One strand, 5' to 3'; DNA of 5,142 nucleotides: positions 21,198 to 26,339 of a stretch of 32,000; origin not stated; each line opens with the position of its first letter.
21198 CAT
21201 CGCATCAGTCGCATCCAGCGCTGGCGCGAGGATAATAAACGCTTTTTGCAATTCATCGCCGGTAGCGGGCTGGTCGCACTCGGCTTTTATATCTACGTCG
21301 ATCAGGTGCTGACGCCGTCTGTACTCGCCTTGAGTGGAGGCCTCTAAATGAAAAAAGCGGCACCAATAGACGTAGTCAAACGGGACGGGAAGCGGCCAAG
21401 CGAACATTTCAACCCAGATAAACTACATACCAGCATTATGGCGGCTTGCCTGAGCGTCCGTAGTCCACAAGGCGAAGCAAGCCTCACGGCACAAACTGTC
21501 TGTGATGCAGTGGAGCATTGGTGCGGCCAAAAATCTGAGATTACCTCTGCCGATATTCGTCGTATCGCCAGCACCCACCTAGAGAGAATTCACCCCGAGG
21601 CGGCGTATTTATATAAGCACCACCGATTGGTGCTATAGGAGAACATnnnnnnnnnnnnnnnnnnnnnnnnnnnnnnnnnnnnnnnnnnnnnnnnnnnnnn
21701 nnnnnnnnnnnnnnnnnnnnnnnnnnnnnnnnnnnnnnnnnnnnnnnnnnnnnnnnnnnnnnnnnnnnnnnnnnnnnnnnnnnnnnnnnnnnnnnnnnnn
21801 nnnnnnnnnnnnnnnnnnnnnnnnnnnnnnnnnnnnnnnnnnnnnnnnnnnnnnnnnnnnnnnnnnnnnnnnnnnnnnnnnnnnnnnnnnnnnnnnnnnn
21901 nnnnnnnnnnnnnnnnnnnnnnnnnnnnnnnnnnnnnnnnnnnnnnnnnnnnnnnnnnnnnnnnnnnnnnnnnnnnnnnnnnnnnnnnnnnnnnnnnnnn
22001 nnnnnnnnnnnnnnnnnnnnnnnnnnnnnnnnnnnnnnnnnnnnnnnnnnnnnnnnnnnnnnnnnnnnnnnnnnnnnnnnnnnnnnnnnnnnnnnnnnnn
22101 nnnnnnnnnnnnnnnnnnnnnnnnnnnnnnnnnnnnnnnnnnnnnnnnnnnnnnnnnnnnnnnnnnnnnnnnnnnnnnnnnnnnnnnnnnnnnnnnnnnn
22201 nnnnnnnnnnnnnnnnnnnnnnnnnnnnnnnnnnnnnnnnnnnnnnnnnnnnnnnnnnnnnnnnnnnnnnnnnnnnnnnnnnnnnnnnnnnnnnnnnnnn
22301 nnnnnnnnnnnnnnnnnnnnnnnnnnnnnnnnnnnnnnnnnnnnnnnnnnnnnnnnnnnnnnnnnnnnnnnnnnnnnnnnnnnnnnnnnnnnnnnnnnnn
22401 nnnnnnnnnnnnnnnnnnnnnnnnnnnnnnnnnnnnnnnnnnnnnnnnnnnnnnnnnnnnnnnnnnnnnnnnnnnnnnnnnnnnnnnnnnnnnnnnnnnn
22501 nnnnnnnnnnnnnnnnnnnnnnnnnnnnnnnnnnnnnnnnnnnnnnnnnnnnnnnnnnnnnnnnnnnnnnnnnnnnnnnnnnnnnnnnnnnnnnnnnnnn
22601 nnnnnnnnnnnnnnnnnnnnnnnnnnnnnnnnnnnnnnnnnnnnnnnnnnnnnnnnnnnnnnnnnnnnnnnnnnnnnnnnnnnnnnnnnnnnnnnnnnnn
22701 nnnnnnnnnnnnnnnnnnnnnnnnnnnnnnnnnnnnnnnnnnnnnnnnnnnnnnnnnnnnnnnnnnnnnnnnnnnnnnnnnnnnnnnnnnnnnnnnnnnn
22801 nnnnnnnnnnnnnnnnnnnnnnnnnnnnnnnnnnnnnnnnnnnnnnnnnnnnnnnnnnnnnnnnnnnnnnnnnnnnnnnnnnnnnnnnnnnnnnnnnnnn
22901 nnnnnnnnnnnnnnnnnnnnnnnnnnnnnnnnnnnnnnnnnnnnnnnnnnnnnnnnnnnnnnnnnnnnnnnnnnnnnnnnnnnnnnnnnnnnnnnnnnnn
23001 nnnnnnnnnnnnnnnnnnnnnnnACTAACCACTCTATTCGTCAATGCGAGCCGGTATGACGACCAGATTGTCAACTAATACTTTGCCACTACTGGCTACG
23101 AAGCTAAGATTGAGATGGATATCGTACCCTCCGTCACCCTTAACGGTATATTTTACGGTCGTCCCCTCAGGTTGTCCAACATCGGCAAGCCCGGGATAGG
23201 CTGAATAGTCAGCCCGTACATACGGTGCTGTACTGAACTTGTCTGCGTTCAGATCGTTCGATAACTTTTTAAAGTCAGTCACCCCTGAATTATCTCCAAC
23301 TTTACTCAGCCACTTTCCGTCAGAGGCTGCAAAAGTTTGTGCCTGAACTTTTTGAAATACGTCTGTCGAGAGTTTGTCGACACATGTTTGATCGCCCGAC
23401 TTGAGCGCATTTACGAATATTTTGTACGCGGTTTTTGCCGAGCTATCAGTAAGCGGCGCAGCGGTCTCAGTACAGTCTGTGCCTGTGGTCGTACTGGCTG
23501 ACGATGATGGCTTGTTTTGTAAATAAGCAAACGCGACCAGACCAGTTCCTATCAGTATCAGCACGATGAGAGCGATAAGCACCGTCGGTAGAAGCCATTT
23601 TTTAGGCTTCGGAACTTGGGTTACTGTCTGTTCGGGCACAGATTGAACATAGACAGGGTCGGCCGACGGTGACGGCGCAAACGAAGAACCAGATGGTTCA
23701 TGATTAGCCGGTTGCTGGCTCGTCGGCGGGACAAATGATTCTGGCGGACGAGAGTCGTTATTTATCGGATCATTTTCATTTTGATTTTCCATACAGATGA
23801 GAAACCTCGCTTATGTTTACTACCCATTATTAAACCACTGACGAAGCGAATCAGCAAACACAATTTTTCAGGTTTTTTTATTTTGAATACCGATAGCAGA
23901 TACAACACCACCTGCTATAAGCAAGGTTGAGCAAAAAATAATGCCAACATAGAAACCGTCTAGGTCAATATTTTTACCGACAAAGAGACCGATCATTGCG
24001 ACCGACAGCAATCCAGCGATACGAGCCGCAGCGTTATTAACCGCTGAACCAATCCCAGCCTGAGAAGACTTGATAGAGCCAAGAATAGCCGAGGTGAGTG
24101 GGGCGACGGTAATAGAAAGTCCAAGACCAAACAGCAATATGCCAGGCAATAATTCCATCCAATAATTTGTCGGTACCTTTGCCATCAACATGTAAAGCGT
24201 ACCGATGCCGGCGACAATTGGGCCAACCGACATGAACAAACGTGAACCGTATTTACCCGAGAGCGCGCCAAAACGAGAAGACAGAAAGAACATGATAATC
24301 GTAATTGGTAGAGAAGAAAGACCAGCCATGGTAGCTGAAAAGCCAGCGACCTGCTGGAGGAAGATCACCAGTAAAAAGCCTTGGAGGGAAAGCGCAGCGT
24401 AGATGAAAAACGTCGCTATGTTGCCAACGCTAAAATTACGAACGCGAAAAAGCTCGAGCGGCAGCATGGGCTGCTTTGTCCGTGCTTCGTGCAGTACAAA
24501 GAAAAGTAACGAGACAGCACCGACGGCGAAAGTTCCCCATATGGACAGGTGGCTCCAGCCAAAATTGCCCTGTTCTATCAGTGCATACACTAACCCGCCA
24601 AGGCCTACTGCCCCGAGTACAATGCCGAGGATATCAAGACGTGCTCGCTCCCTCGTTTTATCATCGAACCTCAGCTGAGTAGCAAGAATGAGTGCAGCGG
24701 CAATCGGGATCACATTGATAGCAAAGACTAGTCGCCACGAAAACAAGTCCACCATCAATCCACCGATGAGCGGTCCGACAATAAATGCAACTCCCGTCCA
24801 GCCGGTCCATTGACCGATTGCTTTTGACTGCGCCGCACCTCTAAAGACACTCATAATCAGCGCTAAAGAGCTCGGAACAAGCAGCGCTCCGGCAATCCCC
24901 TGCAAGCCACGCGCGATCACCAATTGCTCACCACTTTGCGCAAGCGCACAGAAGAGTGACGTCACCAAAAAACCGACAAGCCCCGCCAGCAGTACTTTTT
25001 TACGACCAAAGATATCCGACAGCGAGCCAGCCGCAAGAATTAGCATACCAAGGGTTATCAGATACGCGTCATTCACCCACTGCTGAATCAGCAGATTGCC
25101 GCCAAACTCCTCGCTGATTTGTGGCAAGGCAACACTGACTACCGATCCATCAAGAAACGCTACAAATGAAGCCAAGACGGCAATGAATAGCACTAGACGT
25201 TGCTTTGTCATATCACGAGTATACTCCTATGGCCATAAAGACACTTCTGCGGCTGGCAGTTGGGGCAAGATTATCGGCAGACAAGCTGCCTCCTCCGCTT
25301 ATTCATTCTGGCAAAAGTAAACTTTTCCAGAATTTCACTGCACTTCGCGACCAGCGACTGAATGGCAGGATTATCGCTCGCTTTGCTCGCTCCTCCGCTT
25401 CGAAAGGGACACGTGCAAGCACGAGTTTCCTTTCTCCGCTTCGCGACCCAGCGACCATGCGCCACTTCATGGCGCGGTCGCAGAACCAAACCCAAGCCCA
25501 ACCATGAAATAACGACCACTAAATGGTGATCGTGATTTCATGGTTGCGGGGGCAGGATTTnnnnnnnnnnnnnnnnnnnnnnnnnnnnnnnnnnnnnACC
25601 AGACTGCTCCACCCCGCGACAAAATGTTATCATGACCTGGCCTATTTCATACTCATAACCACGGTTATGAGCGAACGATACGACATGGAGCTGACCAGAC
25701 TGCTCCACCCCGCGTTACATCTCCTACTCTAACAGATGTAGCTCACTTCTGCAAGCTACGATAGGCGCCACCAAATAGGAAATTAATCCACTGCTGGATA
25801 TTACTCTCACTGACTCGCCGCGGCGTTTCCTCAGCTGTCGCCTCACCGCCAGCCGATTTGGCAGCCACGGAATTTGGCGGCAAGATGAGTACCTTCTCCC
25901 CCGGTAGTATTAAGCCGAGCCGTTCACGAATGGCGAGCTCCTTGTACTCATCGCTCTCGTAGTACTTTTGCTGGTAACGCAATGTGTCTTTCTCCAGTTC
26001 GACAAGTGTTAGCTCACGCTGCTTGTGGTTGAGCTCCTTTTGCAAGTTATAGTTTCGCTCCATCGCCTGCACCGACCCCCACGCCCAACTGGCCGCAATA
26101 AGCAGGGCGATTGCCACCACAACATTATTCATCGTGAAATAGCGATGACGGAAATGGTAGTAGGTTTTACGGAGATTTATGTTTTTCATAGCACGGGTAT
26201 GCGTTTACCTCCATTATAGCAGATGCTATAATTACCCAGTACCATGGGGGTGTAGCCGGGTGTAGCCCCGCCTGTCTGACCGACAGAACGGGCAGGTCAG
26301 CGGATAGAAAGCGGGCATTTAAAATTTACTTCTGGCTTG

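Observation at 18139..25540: Conserved ~117-nt element about 80 nt downstream of two different tRNA(CAU) genes, in inverted orientation, with a compensatory stem change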

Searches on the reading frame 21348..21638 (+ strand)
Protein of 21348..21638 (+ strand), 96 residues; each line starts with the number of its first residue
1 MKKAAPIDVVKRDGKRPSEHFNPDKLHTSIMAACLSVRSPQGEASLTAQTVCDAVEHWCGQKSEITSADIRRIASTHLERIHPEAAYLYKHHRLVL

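Call 11: search_protein_families(library=pfam, proteins=[window:21348-21638:+])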
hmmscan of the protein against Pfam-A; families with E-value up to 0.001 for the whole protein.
window:21348-21638:+ (96 aa): 1 family
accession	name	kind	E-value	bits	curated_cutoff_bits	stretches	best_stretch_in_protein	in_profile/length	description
PF03477.21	ATP-cone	-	4.7e-08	33.9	25.8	1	9-87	3-75/88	ATP cone domain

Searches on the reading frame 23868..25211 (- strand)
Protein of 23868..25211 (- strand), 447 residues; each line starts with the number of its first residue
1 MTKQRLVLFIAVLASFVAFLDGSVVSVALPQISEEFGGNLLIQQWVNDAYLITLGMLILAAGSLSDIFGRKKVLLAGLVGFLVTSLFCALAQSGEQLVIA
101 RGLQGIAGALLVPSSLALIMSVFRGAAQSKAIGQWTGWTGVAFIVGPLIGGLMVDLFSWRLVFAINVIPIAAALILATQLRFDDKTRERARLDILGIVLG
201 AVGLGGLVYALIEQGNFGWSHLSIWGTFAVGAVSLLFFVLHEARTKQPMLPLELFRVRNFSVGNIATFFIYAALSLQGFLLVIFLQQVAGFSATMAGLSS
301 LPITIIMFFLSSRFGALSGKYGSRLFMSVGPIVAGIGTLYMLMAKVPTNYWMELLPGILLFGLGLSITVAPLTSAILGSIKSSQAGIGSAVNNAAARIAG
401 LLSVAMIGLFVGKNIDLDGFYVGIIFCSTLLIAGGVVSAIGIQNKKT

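Call 11: search_protein_families(library=pfam, proteins=[window:23868-25211:-])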
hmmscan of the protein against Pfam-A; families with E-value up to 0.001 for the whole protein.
window:23868-25211:- (447 aa): 1 family
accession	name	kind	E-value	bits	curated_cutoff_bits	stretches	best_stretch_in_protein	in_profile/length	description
PF07690.21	MFS_1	-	2.4e-45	155.4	33.4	1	12-403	2-346/347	Major Facilitator Superfamily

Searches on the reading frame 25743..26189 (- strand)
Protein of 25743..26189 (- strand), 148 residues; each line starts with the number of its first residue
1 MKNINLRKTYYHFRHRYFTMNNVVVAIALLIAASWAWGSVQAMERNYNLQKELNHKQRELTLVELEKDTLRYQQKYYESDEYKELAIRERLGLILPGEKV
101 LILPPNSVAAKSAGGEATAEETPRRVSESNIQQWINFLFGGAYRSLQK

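Call 11: search_protein_families(library=pfam, proteins=[window:25743-26189:-])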
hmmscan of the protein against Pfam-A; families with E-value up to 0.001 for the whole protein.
window:25743-26189:- (148 aa): 1 family
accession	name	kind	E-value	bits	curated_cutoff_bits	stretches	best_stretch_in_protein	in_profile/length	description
PF04977.20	DivIC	-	2.1e-06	27.9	28.9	1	30-105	3-79/80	Septum formation initiator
